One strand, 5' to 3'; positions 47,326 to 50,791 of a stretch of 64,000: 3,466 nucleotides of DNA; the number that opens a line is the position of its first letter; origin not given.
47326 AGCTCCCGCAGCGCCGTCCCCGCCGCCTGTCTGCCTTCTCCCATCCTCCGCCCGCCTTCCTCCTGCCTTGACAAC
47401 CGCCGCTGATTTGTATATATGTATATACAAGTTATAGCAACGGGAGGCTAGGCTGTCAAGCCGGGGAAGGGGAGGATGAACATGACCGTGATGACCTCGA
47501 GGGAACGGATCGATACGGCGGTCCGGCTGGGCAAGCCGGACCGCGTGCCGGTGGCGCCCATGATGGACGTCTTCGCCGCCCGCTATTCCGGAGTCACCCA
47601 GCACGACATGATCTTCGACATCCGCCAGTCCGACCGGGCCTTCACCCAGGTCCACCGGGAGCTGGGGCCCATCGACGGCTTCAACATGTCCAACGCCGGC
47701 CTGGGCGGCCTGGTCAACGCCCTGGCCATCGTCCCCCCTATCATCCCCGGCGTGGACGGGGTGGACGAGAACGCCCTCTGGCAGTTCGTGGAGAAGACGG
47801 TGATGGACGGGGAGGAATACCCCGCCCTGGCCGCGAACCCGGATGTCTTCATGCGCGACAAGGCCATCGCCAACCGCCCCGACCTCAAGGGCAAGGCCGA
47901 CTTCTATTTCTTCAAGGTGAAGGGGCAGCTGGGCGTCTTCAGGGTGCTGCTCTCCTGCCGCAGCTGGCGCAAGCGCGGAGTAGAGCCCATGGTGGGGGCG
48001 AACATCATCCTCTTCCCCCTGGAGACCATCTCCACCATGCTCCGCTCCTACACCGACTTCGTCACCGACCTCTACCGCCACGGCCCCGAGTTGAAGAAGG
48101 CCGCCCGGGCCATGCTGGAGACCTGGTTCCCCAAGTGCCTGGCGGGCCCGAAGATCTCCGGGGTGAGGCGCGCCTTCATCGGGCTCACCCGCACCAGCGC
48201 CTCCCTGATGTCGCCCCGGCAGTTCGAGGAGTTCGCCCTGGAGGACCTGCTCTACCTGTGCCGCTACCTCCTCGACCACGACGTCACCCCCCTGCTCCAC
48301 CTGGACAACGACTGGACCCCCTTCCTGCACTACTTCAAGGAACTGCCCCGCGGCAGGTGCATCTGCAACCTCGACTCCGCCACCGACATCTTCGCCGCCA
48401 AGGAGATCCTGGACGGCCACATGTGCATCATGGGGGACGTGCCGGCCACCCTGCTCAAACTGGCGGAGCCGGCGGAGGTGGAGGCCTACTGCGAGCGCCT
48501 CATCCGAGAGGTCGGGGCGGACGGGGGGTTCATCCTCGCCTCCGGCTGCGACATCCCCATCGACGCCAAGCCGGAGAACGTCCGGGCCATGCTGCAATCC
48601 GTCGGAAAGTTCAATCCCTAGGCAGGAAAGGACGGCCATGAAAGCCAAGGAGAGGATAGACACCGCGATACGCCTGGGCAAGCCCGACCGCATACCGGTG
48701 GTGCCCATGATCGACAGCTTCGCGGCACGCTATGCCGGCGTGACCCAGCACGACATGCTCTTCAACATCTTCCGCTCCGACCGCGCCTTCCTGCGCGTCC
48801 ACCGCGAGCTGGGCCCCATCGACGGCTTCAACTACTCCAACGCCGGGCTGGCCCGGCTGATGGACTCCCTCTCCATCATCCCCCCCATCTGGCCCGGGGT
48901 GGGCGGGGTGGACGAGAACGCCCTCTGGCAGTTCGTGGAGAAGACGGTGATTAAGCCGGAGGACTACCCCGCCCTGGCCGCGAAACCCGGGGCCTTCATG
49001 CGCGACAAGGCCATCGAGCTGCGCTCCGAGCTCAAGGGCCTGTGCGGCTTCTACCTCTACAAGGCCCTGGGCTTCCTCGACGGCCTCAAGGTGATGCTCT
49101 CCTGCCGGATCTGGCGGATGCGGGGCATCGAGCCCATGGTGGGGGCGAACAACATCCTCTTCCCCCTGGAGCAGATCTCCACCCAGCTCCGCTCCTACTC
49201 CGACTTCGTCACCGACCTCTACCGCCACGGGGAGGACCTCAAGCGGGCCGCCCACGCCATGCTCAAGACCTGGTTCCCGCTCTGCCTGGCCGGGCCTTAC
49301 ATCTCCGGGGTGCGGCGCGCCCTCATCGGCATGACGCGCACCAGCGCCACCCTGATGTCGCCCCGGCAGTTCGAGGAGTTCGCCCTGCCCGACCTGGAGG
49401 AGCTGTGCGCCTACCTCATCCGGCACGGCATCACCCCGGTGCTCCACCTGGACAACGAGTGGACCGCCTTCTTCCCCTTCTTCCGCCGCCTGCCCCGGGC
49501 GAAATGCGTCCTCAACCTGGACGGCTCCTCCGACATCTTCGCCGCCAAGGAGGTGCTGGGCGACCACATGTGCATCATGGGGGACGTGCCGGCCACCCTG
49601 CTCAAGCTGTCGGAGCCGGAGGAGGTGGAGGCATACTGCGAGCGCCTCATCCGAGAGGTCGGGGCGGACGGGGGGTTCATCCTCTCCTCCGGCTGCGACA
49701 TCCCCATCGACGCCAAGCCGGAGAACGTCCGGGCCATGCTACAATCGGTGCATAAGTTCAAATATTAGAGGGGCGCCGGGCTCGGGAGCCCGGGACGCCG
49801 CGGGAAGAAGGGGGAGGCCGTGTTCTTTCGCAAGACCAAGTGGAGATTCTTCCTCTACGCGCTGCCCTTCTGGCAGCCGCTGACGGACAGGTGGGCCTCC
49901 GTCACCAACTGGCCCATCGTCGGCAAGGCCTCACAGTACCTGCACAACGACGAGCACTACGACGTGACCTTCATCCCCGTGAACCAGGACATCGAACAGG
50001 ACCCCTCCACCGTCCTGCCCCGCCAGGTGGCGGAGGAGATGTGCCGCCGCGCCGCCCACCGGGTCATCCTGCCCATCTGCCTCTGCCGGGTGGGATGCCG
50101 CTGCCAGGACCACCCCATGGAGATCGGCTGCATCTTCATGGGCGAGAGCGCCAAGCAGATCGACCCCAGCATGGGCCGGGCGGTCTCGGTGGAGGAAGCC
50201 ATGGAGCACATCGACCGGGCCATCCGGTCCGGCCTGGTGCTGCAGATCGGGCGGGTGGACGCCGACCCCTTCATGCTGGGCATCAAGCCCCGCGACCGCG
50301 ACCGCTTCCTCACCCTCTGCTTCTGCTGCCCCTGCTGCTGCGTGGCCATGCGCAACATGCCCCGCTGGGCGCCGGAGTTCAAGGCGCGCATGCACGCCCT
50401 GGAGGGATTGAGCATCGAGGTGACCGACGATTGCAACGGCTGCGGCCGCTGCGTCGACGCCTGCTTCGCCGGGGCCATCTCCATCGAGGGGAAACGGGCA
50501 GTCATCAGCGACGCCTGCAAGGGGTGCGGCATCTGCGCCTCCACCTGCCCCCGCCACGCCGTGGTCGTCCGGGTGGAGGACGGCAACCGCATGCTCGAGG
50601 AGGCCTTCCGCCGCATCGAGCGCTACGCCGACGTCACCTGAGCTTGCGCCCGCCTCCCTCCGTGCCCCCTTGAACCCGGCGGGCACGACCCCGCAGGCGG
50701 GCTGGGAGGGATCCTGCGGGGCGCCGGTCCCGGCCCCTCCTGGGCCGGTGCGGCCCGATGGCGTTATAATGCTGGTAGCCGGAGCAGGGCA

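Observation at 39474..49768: Corrinoid demethylase system linked to a GlcDEF-like hydroxy-acid/alcohol dehydrogenase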

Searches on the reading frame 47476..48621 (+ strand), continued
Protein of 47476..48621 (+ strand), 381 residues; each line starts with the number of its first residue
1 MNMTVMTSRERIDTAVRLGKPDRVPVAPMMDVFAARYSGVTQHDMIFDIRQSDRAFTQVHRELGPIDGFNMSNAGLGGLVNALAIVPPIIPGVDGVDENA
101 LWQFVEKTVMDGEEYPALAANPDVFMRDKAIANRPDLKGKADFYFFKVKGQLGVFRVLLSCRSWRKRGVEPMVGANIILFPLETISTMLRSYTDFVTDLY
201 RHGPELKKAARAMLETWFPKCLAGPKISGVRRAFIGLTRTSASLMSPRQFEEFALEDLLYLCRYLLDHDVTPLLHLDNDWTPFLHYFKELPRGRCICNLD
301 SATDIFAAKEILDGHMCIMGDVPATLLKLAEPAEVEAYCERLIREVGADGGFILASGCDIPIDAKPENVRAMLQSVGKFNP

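Call 58: search_protein_families(library=pfam, proteins=[L096:8299-10128:+, L096:5590-6381:+, L096:2922-3740:+, L102:11519-12340:+, L102:12375-12965:+, L102:12985-14052:+, L121:5411-6376:+, L121:6486-7673:+, L102:7931-9013:-, L102:5802-6860:-], max_evalue=0.001)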
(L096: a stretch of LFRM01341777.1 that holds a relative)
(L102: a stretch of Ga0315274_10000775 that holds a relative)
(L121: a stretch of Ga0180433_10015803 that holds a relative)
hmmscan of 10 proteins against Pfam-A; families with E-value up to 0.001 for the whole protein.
L096:8299-10128:+ (609 aa): 4 families
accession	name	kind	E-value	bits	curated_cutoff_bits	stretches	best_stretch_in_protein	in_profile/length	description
PF14574.11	RACo_C_ter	-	6.3e-75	252.1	27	1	355-609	2-250/261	C-terminal domain of RACo the ASKHA domain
PF17651.6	Raco_middle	-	1.1e-54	184.9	26.8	1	190-351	1-162/163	RACo middle region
PF17650.6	RACo_linker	-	3.3e-18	65.7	26.2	1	110-186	6-85/86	RACo linker region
PF00111.32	Fer2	-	6.8e-11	42.4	21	1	10-83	5-76/77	2Fe-2S iron-sulfur cluster binding domain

L096:5590-6381:+ (263 aa): 1 family
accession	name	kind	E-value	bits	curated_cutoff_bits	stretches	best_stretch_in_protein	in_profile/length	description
PF07796.16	DUF1638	-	2.2e-38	132.1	27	1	33-203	2-160/161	Protein of unknown function (DUF1638)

L096:2922-3740:+ (272 aa): 8 families
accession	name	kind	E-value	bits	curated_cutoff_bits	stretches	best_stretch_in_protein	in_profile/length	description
PF00037.32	Fer4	-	1.7e-12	47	21.1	2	227-247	3-23/24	4Fe-4S binding domain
PF12838.12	Fer4_7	-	1.9e-09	38.3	27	2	204-246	2-52/52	4Fe-4S dicluster domain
PF14697.11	Fer4_21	-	1.1e-07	32.3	35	1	198-248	2-58/59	4Fe-4S dicluster domain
PF25160.1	LdpA_Fe-S-bd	-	1.6e-07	31.4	27.6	1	214-247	13-43/49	LdpA Fe-S cluster-binding domain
PF13187.11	Fer4_9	-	6.1e-07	29.8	27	1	204-247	2-52/52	4Fe-4S dicluster domain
PF13237.11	Fer4_10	-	6.2e-06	26.5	25.5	1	197-243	2-53/53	4Fe-4S dicluster domain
PF13484.11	Fer4_16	-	1.6e-05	26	30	1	232-253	2-22/66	4Fe-4S double cluster binding domain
PF12837.12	Fer4_6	-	0.00016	21.9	25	0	230-246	7-23/24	4Fe-4S binding domain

L102:11519-12340:+ (273 aa): 1 family
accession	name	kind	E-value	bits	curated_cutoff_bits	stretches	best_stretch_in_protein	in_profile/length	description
PF01208.23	URO-D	-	4.3e-26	92.2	23.9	1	82-271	160-346/346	Uroporphyrinogen decarboxylase (URO-D)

L102:12375-12965:+ (196 aa): 2 families
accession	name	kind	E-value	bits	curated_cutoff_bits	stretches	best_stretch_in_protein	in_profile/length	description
PF03358.20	FMN_red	-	1.2e-17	64.4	24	1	7-114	2-109/152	NADPH-dependent FMN reductase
PF02525.22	Flavodoxin_2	-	2.4e-05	24.6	27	1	7-172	2-179/198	Flavodoxin-like fold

L102:12985-14052:+ (355 aa): 8 families
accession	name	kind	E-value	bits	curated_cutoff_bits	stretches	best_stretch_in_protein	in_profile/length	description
PF13450.12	NAD_binding_8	-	2.5e-10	40.9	21.9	1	6-39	1-34/68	NAD(P)-binding Rossmann-like domain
PF01266.30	DAO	-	6.8e-08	32.9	27.9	1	5-38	3-37/353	FAD dependent oxidoreductase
PF00890.30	FAD_binding_2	-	3.4e-07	30.3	20.4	1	5-39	3-37/414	FAD binding domain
PF12831.13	FAD_oxidored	-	4.2e-07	30.1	27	1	5-39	3-37/416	FAD dependent oxidoreductase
PF01494.25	FAD_binding_3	-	1.8e-05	24.6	22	1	5-35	5-35/349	FAD binding domain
PF03486.20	HI0933_like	-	0.00012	22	50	1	4-37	3-36/244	HI0933-like protein Rossmann domain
PF01593.30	Amino_oxidase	-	0.00063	19.6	19.8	1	11-38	1-28/443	Flavin containing amine oxidoreductase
PF07992.20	Pyr_redox_2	-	0.00072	19.5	26.1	0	5-35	4-35/291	Pyridine nucleotide-disulphide oxidoreductase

L121:5411-6376:+ (321 aa): 1 family
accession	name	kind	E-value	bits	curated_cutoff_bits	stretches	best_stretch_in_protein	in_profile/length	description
PF04909.20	Amidohydro_2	-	9.1e-30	104.8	26.4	1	9-314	2-288/289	Amidohydrolase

L121:6486-7673:+ (395 aa): 7 families
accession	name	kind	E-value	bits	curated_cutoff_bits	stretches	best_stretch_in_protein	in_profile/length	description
PF01494.25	FAD_binding_3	-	8.4e-11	42.1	22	1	5-170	1-174/349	FAD binding domain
PF12831.13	FAD_oxidored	-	4.7e-09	36.5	27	1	7-151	1-143/416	FAD dependent oxidoreductase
PF01266.30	DAO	-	3.6e-08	33.8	27.9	1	7-43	1-40/353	FAD dependent oxidoreductase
PF07992.20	Pyr_redox_2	-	6.3e-08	32.8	26.1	1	6-158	1-113/291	Pyridine nucleotide-disulphide oxidoreductase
PF00890.30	FAD_binding_2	-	3.7e-07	30.1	20.4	1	7-38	1-32/414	FAD binding domain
PF01134.28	GIDA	-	0.00017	21.2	22.1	1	7-39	1-34/391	Glucose inhibited division protein A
PF03486.20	HI0933_like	-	0.00061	19.8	50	1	7-43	2-38/244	HI0933-like protein Rossmann domain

L102:7931-9013:- (360 aa): 9 families
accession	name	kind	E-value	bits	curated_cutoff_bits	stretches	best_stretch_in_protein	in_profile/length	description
PF13450.12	NAD_binding_8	-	1.8e-08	35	21.9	1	6-47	1-42/68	NAD(P)-binding Rossmann-like domain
PF00070.33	Pyr_redox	-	6.2e-06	27.1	22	0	5-37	3-35/82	Pyridine nucleotide-disulphide oxidoreductase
PF01266.30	DAO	-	8.3e-06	26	27.9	0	5-37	3-35/353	FAD dependent oxidoreductase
PF12831.13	FAD_oxidored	-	2.1e-05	24.5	27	1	5-38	3-36/416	FAD dependent oxidoreductase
PF00890.30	FAD_binding_2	-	3.8e-05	23.5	20.4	1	5-38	3-36/414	FAD binding domain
PF01593.30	Amino_oxidase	-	9.2e-05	22.3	19.8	0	11-48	1-38/443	Flavin containing amine oxidoreductase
PF01946.23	Thi4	-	0.00019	21.2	26.2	1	4-42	20-59/235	Thi4 family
PF03486.20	HI0933_like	-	0.00021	21.2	50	1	4-44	3-43/244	HI0933-like protein Rossmann domain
PF07992.20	Pyr_redox_2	-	0.00027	20.9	26.1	0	5-41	4-42/291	Pyridine nucleotide-disulphide oxidoreductase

L102:5802-6860:- (352 aa): 0 families

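Call 72: find_encoding_contigs(protein=P0137, flank=8000, max_places=1)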
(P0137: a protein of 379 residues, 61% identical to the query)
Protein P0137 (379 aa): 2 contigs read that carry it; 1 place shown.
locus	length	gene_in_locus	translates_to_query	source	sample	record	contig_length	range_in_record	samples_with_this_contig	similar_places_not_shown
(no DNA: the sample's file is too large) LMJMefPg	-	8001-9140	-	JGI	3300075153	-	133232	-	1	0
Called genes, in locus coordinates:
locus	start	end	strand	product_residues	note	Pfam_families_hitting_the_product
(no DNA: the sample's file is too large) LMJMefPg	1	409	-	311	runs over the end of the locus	PF01144:CoA_trans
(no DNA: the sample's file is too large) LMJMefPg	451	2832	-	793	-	PF02901:PFL-like, PF01228:Gly_radical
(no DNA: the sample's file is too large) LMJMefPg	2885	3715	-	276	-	PF00106:adh_short, PF08659:KR (weak), PF13561:adh_short_C2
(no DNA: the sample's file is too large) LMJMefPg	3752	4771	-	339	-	PF01073:3Beta_HSD, PF01370:Epimerase, PF04321:RmlD_sub_bind, PF05368:NmrA, PF13460:NAD_binding_10, PF16363:GDP_Man_Dehyd, PF07993:NAD_binding_4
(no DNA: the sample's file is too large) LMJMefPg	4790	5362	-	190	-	PF03551:PadR, PF10400:Vir_act_alpha_C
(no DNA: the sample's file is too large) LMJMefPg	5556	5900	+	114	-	PF07883:Cupin_2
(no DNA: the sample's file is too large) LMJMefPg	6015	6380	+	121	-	PF07883:Cupin_2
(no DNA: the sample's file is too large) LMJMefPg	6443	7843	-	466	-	PF00202:Aminotran_3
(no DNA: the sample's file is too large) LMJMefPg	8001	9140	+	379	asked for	PF01208:URO-D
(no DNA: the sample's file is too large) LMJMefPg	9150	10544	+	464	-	PF02629:CoA_binding (weak), PF13380:CoA_binding_2, PF13607:Succ_CoA_lig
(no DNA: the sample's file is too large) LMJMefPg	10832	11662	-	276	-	PF00106:adh_short, PF08659:KR, PF13561:adh_short_C2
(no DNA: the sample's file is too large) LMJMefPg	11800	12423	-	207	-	PF00440:TetR_N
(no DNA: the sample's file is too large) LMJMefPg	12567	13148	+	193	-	PF02036:SCP2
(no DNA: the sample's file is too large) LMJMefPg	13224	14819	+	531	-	PF00501:AMP-binding, PF13193:AMP-binding_C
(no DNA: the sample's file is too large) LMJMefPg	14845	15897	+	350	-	PF01073:3Beta_HSD, PF01370:Epimerase, PF02719:Polysacc_synt_2 (faint), PF05368:NmrA, PF13460:NAD_binding_10, PF16363:GDP_Man_Dehyd, PF07993:NAD_binding_4 (weak)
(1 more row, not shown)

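Call 73: find_encoding_contigs(protein=P0136, flank=8000, max_places=1)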
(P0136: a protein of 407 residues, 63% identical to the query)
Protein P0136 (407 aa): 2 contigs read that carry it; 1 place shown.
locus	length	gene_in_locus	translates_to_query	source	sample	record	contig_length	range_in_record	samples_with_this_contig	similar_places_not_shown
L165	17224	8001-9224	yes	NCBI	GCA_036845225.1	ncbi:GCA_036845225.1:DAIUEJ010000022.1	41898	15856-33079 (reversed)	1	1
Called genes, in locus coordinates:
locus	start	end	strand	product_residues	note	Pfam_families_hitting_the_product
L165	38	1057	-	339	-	PF01073:3Beta_HSD, PF01370:Epimerase, PF04321:RmlD_sub_bind, PF05368:NmrA, PF07993:NAD_binding_4, PF13460:NAD_binding_10, PF16363:GDP_Man_Dehyd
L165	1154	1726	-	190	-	PF03551:PadR, PF10400:Vir_act_alpha_C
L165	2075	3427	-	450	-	-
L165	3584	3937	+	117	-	PF07883:Cupin_2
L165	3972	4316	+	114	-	PF07883:Cupin_2, PF00190:Cupin_1 (weak)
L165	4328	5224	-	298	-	PF03306:AAL_decarboxy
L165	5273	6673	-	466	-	PF00202:Aminotran_3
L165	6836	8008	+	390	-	PF03054:tRNA_Me_trans, PF20259:tRNA_Me_trans_M, PF20258:tRNA_Me_trans_C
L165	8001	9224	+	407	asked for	PF01208:URO-D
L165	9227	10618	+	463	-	PF02629:CoA_binding, PF13380:CoA_binding_2, PF13607:Succ_CoA_lig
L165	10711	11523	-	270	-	PF00106:adh_short, PF08659:KR, PF13561:adh_short_C2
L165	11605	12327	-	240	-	PF00440:TetR_N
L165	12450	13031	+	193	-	PF02036:SCP2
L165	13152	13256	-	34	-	-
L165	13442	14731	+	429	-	PF00501:AMP-binding, PF13193:AMP-binding_C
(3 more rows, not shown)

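Call 85: search_protein_families(library=ncbifam, proteins=[L087:6340-7593:-, L121:3079-4239:+, L121:4246-5400:+, L133:4279-5301:+], max_evalue=0.001)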
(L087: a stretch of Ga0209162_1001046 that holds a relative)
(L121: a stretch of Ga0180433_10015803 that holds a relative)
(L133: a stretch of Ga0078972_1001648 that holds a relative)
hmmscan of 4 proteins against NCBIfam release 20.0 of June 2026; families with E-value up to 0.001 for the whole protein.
L087:6340-7593:- (417 aa): 5 families
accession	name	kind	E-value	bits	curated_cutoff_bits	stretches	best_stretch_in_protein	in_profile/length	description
NF004889.0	PRK06252.1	subfamily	2.9e-19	69.3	244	1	194-396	144-337/340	methylcobalamin:coenzyme M methyltransferase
TIGR01463.1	mtaA_cmuA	subfamily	1.8e-17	63.7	235.4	1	194-395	143-338/340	MtaA/CmuA family methyltransferase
NF040654.1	MtaA_Meth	equivalog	1.8e-14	53.5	400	1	198-395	146-335/337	methylcobamide:CoM methyltransferase MtaA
NF041608.1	methylcob_mtaseMtbA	equivalog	3.9e-09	36.1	600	1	249-397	197-339/339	methylcobamide:CoM methyltransferase MtbA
TIGR01464.1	hemE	equivalog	7.7e-08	31.7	302.95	1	251-393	197-337/338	uroporphyrinogen decarboxylase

L121:3079-4239:+ (386 aa): 5 families
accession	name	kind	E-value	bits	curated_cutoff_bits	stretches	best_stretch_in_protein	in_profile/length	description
NF004889.0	PRK06252.1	subfamily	4.2e-23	81.9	244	1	198-385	159-337/340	methylcobalamin:coenzyme M methyltransferase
TIGR01463.1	mtaA_cmuA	subfamily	6.7e-23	81.5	235.4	1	200-385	160-339/340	MtaA/CmuA family methyltransferase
NF040654.1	MtaA_Meth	equivalog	1.3e-15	57.2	400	1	196-384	155-335/337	methylcobamide:CoM methyltransferase MtaA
TIGR01464.1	hemE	equivalog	1.2e-09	37.6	302.95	1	233-383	192-338/338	uroporphyrinogen decarboxylase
NF041608.1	methylcob_mtaseMtbA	equivalog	4.3e-09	35.9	600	1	240-385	199-338/339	methylcobamide:CoM methyltransferase MtbA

L121:4246-5400:+ (384 aa): 5 families
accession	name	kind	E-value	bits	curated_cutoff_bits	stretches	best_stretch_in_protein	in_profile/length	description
NF004889.0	PRK06252.1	subfamily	1.1e-13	51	244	1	230-382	192-336/340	methylcobalamin:coenzyme M methyltransferase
TIGR01463.1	mtaA_cmuA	subfamily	3.9e-11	42.8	235.4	1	243-381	204-337/340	MtaA/CmuA family methyltransferase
NF040654.1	MtaA_Meth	equivalog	5.8e-06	25.5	400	1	189-382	150-335/337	methylcobamide:CoM methyltransferase MtaA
TIGR01464.1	hemE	equivalog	3.4e-05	23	302.95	1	244-376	203-333/338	uroporphyrinogen decarboxylase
NF041608.1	methylcob_mtaseMtbA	equivalog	0.00023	20.4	600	0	243-382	204-337/339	methylcobamide:CoM methyltransferase MtbA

L133:4279-5301:+ (340 aa): 0 families

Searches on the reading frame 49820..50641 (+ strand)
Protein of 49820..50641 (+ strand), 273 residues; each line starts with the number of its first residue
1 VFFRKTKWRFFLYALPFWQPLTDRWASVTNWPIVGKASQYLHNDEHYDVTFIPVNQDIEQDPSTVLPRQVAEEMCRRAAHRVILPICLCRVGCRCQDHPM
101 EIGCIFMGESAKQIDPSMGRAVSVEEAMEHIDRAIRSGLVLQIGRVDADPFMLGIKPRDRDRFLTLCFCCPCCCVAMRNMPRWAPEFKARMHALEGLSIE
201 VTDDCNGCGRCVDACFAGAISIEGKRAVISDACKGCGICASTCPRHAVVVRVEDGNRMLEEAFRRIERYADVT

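Call 7: search_protein_families(library=pfam, proteins=[window:49820-50641:+], max_evalue=0.01)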
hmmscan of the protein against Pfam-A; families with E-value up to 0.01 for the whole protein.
window:49820-50641:+ (273 aa): 11 families
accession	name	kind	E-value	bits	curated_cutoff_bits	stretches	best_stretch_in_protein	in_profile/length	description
PF00037.32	Fer4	-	1.1e-10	41.3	21.1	2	202-221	5-24/24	4Fe-4S binding domain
PF12838.12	Fer4_7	-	1.9e-07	31.9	27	1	205-246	2-51/52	4Fe-4S dicluster domain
PF12837.12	Fer4_6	-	2.3e-07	30.9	25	2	229-247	5-23/24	4Fe-4S binding domain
PF14697.11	Fer4_21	-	1e-06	29.2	35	1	203-245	6-53/59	4Fe-4S dicluster domain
PF13187.11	Fer4_9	-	8.3e-06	26.2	27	1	204-247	1-51/52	4Fe-4S dicluster domain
PF13237.11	Fer4_10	-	1.4e-05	25.4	25.5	1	201-244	5-53/53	4Fe-4S dicluster domain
PF25160.1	LdpA_Fe-S-bd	-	8.7e-05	22.7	27.6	2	215-247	13-42/49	LdpA Fe-S cluster-binding domain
PF12797.12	Fer4_2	-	0.00041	20.6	24.5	1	227-244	4-21/22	4Fe-4S binding domain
PF12800.12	Fer4_4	-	0.0011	19.6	24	0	203-215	2-14/17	4Fe-4S binding domain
PF13183.11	Fer4_8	-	0.0031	18.4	27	0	231-245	3-66/68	4Fe-4S dicluster domain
PF13484.11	Fer4_16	-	0.0041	18.3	30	0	205-223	2-20/66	4Fe-4S double cluster binding domain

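Call 47: search_protein_families(library=ncbifam, proteins=[window:49820-50641:+], max_evalue=0.001)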
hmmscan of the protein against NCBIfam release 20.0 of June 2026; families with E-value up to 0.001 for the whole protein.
window:49820-50641:+ (273 aa): 30 families (the best 25 are shown)
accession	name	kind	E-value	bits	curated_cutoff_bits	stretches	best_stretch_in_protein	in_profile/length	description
NF045874.1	Vhu_polyferre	exception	1.7e-12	46.8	600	1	167-251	92-177/381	F420-non-reducing hydrogenase associated-polyferredoxin VhuB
NF038196.1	ferrodoxin_EFR1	subfamily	1.2e-10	41.8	75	1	198-250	179-231/242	EFR1 family ferrodoxin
TIGR04105.1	FeFe_hydrog_B1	subfamily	2.9e-09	36.1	450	1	198-249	106-160/462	monomeric [FeFe] hydrogenase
NF040770.1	hetero_SS_HdrA2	exception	4.6e-09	35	1100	1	199-255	572-630/777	CoB-CoM heterodisulfide reductase HdrA2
NF010368.0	PRK13795.1-3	equivalog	1.3e-08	33.5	588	1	188-244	573-628/635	hypothetical protein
NF040864.1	HgcB_ferredoxin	equivalog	2.6e-08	33.6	99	1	202-255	13-68/93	mercury methylation ferredoxin HgcB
TIGR02700.1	flavo_MJ0208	hypoth_equivalog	1.2e-07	31.2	251.35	1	203-249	148-195/234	dihydromethanopterin reductase (acceptor)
TIGR03336.1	IOR_alpha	equivalog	2.1e-07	29.7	650.9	1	198-247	544-594/595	indolepyruvate ferredoxin oxidoreductase subunit alpha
NF041891.1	hdrA_Methbact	equivalog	2.6e-07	29.3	1300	1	202-255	571-625/762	ferredoxin:CoB-CoM heterodisulfide reductase subunit HdrA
NF058577.1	FdxA_fam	equivalog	3e-07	30.5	65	1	200-247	4-52/52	4Fe-4S ferredoxin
TIGR02179.1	PorD_KorD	subfamily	7.7e-07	29.1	60.05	1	202-252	24-76/78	2-oxoacid:acceptor oxidoreductase, delta subunit, pyruvate/2-ketoisovalerate family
NF010366.0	PRK13795.1-1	equivalog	8.5e-07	27.5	745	1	204-251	609-652/667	hypothetical protein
TIGR01944.1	rnfB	subfamily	1.6e-06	27.8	68.7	1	202-256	112-168/190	RnfABCDGE type electron transport complex subunit B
NF005504.0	PRK07118.1-3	equivalog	1.8e-06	27.5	437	1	169-253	106-193/293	Fe-S cluster domain-containing protein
TIGR03294.1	FrhG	equivalog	3.7e-06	26.8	245.5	1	205-247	176-219/228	coenzyme F420 hydrogenase subunit gamma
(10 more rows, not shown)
